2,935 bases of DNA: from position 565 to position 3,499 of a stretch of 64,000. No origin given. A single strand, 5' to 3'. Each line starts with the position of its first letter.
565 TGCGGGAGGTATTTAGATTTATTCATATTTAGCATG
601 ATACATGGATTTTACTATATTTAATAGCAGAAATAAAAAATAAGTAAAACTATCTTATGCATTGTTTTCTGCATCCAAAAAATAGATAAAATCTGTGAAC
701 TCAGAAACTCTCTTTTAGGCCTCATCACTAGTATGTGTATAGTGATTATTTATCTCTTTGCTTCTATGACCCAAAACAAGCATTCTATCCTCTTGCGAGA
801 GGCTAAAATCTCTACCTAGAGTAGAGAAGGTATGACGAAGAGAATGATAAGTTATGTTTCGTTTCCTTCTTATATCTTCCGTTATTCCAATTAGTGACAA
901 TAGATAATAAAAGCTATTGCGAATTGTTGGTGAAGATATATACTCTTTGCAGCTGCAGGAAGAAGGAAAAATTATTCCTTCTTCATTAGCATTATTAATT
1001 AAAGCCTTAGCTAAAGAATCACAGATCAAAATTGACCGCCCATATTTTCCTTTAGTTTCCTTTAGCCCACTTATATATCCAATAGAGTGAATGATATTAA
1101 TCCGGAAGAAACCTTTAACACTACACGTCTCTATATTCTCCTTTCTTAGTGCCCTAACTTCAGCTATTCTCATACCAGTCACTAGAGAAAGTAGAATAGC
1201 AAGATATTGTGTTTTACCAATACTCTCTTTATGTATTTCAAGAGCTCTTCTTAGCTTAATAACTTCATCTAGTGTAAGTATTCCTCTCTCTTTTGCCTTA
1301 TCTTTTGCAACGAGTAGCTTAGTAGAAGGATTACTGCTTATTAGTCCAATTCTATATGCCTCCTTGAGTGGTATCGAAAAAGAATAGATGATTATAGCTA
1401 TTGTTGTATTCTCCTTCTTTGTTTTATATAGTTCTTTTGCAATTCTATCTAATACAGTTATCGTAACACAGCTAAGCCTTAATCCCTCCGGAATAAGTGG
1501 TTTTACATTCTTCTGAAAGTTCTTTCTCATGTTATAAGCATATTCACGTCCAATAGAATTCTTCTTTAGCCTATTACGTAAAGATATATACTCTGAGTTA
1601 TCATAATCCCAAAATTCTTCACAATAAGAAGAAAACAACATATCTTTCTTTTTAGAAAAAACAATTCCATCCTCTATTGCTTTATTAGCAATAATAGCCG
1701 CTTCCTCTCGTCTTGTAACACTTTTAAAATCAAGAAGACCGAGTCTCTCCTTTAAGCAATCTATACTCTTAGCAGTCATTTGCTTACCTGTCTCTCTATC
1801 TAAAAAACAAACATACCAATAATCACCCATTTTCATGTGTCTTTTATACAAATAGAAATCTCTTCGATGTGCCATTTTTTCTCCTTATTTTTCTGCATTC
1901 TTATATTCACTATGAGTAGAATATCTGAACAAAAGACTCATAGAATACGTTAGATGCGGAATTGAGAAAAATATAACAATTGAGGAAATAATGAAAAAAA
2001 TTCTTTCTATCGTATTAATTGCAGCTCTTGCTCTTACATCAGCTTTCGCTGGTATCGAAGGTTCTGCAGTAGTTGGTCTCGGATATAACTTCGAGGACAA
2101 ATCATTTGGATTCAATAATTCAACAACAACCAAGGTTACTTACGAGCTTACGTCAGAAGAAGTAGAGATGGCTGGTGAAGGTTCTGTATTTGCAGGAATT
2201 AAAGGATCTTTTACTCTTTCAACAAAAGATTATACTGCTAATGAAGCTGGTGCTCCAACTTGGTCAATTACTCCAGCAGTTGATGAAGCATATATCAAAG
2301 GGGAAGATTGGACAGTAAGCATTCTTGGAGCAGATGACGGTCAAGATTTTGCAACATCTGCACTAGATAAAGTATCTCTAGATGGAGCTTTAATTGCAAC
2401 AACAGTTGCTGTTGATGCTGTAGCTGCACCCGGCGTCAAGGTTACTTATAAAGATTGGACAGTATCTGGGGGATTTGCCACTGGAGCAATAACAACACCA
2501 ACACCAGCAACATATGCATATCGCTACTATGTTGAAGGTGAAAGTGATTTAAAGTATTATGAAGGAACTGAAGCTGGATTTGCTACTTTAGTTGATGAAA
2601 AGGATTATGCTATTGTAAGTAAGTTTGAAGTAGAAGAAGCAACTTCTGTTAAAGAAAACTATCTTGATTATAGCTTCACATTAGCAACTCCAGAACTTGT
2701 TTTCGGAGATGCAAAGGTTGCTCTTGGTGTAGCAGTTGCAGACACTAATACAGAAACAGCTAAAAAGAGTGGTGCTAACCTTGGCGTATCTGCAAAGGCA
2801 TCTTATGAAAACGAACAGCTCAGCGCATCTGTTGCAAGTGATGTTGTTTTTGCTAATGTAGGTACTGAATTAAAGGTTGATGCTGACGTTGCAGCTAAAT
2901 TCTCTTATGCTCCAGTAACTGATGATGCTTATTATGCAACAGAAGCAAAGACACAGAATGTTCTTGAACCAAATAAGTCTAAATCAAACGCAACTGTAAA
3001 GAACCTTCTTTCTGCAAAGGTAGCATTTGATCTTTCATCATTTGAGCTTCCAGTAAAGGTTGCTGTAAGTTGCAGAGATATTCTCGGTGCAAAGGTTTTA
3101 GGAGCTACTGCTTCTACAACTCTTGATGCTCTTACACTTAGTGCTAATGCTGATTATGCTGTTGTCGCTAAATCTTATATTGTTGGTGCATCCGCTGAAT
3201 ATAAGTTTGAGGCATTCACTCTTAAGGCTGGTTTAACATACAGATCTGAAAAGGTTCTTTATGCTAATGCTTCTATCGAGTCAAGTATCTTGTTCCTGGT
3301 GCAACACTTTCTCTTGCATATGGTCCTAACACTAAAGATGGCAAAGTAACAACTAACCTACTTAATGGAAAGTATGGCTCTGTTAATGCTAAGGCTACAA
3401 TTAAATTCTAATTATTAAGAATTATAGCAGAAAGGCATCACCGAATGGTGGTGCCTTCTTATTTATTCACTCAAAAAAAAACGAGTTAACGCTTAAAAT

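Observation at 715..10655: Same divergent 'tyrosine recombinase / surface-protein paralog' gene pair occurs twice, bracketing rplM-rpsI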

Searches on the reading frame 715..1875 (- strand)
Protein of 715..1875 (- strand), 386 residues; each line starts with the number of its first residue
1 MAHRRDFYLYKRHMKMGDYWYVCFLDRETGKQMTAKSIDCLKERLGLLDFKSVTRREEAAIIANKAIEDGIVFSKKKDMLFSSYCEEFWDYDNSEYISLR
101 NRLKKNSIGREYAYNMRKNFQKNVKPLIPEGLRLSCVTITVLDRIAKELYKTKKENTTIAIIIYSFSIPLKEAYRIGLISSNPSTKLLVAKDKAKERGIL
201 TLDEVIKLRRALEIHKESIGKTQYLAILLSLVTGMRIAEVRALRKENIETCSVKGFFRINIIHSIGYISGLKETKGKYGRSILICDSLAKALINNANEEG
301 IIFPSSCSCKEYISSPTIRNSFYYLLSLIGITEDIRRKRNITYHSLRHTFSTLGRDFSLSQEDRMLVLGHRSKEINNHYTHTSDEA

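Call 3: search_protein_families(library=pfam, proteins=[window:715-1875:-], max_evalue=0.01)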
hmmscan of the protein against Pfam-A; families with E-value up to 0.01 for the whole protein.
window:715-1875:- (386 aa): 2 families
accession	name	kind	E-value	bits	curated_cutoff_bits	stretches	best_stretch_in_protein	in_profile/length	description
PF00589.27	Phage_integrase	-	1e-13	51.9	27.1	1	200-384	3-170/172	Phage integrase family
PF13102.12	Phage_int_SAM_5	-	0.0045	17.8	22.3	0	110-185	18-96/98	Phage integrase SAM-like domain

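Call 4: search_protein_families(library=ncbifam, proteins=[window:715-1875:-], max_evalue=0.01)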
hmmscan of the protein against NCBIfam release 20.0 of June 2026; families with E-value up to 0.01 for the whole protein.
window:715-1875:- (386 aa): 5 families
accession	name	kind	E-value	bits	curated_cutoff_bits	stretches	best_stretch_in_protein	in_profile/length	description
NF040815.2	recomb_XerA_Arch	equivalog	9.8e-08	31.9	220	1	152-385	53-257/263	site-specific tyrosine recombinase/integron integrase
TIGR02225.1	recomb_XerD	equivalog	4.8e-07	29.4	329.6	1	96-384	6-276/290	site-specific tyrosine recombinase XerD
NF001399.0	PRK00283.1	subfamily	7e-06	25.5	279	1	117-352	31-253/300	tyrosine recombinase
TIGR02224.1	recomb_XerC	equivalog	0.00024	20.6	335.15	1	133-383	40-278/295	tyrosine recombinase XerC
NF003462.0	PRK05084.1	equivalog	0.0011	17.7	267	1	339-385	301-347/360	tyrosine recombinase XerS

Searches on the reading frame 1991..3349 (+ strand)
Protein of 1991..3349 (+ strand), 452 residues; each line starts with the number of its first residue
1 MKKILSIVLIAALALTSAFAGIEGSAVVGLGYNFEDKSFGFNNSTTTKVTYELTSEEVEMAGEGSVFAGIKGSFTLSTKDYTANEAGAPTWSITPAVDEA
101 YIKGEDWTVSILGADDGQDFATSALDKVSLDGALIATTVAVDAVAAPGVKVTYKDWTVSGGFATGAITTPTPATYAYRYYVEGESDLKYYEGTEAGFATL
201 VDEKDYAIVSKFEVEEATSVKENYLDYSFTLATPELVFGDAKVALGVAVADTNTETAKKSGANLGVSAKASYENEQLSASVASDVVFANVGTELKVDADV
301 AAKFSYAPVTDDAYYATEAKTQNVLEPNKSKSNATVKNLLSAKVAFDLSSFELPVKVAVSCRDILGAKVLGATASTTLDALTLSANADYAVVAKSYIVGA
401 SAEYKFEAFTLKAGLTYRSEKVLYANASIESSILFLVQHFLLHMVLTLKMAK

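Call 3: search_protein_families(library=pfam, proteins=[window:1991-3349:+], max_evalue=0.01)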
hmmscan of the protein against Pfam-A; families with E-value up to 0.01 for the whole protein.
window:1991-3349:+ (452 aa): 0 families

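Call 4: search_protein_families(library=ncbifam, proteins=[window:1991-3349:+], max_evalue=0.01)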
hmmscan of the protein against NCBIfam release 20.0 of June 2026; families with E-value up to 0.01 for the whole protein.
window:1991-3349:+ (452 aa): 0 families

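Call 81: find_encoding_contigs(protein=window:1991-3349:+, flank=6000, max_places=10)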
Protein window:1991-3349:+ (452 aa): no gene with exactly this product is on record in the collection.
